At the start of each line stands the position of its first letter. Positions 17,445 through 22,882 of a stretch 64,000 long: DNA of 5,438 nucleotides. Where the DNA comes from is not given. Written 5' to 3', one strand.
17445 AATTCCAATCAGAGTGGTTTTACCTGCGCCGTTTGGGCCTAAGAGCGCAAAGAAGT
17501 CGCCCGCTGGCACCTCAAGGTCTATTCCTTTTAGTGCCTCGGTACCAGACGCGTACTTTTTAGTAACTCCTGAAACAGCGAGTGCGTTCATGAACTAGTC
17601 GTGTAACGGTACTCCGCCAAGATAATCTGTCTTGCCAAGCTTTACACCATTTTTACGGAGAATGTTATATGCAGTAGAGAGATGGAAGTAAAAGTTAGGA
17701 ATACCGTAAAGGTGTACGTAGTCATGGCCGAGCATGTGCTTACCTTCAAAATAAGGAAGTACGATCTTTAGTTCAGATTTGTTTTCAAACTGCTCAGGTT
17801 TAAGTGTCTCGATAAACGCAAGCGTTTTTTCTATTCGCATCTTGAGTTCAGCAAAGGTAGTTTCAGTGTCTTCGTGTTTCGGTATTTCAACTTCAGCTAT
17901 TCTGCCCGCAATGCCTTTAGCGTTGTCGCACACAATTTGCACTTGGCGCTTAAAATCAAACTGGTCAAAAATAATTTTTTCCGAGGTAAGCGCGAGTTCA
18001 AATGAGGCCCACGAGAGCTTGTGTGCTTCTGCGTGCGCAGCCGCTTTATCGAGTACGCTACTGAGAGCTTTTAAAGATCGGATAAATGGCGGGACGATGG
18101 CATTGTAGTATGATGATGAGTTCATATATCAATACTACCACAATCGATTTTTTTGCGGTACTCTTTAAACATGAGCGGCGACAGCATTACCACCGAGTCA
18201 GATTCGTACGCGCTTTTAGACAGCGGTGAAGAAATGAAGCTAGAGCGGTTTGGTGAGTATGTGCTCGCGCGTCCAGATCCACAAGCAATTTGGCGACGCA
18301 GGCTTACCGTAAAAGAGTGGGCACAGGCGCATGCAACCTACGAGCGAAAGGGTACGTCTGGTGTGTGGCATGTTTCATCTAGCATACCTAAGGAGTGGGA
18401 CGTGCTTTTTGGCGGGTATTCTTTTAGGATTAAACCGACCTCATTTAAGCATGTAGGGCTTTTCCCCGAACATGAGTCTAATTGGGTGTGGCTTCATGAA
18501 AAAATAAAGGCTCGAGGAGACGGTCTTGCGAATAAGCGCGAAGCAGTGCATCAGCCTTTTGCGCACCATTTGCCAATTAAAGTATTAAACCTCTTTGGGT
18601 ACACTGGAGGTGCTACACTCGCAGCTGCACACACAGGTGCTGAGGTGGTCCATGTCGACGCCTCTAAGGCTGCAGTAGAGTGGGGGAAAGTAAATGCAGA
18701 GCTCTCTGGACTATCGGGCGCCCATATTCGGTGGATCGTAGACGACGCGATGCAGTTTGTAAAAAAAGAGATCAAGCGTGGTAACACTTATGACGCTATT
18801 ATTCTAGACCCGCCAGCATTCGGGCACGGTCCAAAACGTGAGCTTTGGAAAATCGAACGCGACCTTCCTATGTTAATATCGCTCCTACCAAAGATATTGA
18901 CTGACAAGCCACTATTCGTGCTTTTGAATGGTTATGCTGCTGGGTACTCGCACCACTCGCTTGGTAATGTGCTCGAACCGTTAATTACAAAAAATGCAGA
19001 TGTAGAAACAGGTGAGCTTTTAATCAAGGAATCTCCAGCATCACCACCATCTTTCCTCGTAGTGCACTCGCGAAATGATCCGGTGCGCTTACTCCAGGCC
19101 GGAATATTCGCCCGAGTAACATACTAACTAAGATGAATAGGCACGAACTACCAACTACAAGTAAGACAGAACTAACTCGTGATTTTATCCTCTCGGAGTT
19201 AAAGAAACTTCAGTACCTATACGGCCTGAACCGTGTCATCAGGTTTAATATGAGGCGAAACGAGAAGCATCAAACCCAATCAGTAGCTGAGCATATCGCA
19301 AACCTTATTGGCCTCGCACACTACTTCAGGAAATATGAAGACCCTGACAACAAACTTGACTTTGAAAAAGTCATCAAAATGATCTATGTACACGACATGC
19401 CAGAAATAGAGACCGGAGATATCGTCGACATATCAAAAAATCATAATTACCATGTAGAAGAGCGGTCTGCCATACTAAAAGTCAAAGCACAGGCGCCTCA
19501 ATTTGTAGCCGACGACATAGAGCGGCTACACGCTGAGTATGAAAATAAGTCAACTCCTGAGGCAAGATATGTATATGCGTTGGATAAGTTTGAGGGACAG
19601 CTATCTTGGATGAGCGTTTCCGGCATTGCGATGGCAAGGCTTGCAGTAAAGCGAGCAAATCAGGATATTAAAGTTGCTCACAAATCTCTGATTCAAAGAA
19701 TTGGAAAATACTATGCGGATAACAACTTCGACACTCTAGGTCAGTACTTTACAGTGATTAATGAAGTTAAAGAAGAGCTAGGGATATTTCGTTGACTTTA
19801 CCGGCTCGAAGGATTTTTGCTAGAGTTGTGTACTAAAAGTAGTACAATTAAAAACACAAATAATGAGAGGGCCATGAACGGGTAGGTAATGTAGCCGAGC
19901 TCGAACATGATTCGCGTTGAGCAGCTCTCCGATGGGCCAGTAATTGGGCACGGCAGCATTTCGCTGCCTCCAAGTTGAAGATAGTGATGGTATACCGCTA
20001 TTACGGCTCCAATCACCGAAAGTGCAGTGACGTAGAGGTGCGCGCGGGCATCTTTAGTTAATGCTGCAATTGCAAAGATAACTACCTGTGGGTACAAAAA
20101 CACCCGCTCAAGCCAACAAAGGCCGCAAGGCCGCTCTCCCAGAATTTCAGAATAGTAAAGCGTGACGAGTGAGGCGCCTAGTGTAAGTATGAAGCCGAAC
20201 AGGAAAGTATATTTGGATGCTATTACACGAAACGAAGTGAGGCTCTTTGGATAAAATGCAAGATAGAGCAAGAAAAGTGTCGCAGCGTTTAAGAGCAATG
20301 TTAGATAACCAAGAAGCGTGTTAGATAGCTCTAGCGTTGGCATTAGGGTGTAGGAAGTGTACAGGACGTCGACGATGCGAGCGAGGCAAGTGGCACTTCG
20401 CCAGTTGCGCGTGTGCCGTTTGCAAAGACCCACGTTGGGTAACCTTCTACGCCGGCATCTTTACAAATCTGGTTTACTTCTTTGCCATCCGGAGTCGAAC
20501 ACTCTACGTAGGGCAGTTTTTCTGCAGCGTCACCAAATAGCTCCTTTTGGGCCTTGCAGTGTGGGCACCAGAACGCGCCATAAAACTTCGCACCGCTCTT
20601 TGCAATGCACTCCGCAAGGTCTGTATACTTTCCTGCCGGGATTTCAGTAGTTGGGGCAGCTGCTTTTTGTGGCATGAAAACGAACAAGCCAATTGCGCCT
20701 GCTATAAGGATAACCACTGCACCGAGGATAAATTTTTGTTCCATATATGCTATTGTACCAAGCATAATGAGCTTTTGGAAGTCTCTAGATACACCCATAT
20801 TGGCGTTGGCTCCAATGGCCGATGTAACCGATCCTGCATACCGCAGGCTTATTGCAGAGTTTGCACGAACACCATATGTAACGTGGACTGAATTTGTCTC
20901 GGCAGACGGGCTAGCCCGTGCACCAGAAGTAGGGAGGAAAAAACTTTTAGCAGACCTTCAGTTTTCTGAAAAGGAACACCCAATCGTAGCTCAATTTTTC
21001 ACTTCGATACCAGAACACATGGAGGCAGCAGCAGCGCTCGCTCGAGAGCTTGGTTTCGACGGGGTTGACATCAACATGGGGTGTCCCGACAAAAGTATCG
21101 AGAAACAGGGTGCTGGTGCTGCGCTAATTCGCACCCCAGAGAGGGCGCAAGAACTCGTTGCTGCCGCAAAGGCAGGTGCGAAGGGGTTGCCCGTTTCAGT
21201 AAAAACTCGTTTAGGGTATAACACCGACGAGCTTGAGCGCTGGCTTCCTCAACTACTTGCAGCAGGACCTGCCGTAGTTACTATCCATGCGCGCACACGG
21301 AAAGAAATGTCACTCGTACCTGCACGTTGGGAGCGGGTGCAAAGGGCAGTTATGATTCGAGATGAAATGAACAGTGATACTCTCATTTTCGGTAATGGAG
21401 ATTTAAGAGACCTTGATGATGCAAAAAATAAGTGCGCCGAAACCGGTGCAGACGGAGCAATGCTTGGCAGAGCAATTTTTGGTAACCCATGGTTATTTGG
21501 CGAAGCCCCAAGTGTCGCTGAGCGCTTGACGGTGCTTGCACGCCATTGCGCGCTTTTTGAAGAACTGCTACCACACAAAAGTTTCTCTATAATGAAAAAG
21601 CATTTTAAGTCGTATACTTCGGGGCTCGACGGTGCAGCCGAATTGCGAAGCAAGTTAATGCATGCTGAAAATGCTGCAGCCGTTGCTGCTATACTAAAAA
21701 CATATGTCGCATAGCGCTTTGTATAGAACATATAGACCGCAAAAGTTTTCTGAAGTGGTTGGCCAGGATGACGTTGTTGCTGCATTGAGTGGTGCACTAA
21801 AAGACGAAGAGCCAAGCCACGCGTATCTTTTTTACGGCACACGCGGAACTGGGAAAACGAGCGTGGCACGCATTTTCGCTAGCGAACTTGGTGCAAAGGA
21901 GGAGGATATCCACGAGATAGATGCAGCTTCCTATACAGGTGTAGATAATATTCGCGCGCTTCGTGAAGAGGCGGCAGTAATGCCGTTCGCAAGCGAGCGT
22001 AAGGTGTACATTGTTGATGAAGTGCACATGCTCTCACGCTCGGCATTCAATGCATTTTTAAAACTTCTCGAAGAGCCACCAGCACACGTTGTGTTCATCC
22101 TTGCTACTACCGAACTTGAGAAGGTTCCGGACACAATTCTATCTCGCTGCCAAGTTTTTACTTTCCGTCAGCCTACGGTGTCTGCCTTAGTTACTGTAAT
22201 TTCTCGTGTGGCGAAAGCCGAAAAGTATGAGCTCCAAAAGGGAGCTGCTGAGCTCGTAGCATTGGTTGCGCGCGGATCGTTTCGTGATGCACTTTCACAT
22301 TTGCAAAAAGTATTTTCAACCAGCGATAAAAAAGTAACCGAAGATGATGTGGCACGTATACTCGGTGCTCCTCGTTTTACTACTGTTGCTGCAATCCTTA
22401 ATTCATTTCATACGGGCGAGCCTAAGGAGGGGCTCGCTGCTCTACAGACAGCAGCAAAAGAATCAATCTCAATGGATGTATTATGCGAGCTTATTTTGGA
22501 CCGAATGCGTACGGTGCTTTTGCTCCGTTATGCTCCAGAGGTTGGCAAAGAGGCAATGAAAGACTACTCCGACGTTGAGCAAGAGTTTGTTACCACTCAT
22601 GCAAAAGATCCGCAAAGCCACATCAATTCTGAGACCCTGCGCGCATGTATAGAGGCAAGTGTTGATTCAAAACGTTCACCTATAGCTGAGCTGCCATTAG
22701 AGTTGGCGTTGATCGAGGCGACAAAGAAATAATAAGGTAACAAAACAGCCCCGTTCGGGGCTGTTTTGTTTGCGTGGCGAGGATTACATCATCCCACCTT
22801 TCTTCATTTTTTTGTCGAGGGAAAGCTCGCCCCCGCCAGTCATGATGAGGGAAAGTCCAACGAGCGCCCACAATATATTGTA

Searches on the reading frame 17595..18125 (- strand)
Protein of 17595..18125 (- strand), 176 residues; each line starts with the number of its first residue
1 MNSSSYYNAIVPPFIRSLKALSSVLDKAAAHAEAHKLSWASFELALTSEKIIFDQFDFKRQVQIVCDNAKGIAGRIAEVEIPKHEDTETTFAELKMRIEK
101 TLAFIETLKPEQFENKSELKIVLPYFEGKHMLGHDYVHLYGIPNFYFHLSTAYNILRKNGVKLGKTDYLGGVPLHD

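Call 62: search_protein_families(library=pfam, proteins=[window:17595-18125:-], max_evalue=0.001)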
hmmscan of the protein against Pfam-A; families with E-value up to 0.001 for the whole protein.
window:17595-18125:- (176 aa): 1 family
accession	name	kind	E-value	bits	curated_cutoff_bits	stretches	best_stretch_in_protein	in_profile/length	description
PF09351.15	DUF1993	-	4.7e-50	170.2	23.4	1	7-169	2-161/161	Domain of unknown function (DUF1993)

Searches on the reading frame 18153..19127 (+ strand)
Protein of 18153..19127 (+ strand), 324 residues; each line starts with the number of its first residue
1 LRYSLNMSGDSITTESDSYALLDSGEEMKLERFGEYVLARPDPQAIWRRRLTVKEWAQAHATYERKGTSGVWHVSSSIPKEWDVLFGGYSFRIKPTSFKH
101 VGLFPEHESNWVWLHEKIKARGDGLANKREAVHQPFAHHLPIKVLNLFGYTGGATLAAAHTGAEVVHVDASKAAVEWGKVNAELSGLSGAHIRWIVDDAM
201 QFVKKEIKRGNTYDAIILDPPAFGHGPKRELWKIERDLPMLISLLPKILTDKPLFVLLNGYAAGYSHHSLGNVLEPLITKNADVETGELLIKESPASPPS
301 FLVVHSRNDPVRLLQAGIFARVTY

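Call 87: search_protein_families(library=pfam, proteins=[window:18153-19127:+], max_evalue=0.00001)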
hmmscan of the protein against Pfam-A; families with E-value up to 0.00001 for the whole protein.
window:18153-19127:+ (324 aa): 2 families
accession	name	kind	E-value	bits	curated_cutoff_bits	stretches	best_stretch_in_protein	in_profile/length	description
PF10672.15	Methyltrans_SAM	-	7.7e-13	48.8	27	1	143-249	126-228/286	S-adenosylmethionine-dependent methyltransferase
PF03602.21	Cons_hypoth95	-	2e-06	28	24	1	129-221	29-122/182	Conserved hypothetical protein 95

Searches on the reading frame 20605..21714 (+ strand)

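Call 87: search_protein_families(library=pfam, proteins=[window:20605-21714:+], max_evalue=0.00001)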
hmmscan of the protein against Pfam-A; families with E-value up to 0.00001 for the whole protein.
window:20605-21714:+ (369 aa): 1 family
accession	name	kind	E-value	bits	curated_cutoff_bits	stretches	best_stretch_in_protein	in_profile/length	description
PF01207.24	Dus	-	5.6e-59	200.2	20.4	1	68-360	2-298/311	Dihydrouridine synthase (Dus)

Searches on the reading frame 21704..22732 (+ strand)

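Call 87: search_protein_families(library=pfam, proteins=[window:21704-22732:+], max_evalue=0.00001)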
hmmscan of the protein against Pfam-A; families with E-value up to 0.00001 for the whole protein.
window:21704-22732:+ (342 aa): 5 families
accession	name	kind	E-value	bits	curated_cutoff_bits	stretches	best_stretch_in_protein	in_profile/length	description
PF13177.12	DNA_pol3_delta2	-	3.4e-32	112.1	27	1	68-156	70-159/161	DNA polymerase III, delta subunit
PF00004.35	AAA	-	7.3e-15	56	21.2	1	41-153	1-127/131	ATPase family associated with various cellular activities (AAA)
PF05496.18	RuvB_N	-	2.9e-09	37.3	27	1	11-123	2-109/159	Holliday junction DNA helicase RuvB P-loop domain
PF13401.12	AAA_22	-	1.7e-07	32.1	27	0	96-139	84-127/130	AAA domain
PF07728.20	AAA_5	-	5.3e-07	30.1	22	1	42-129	3-97/139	AAA domain (dynein-related subfamily)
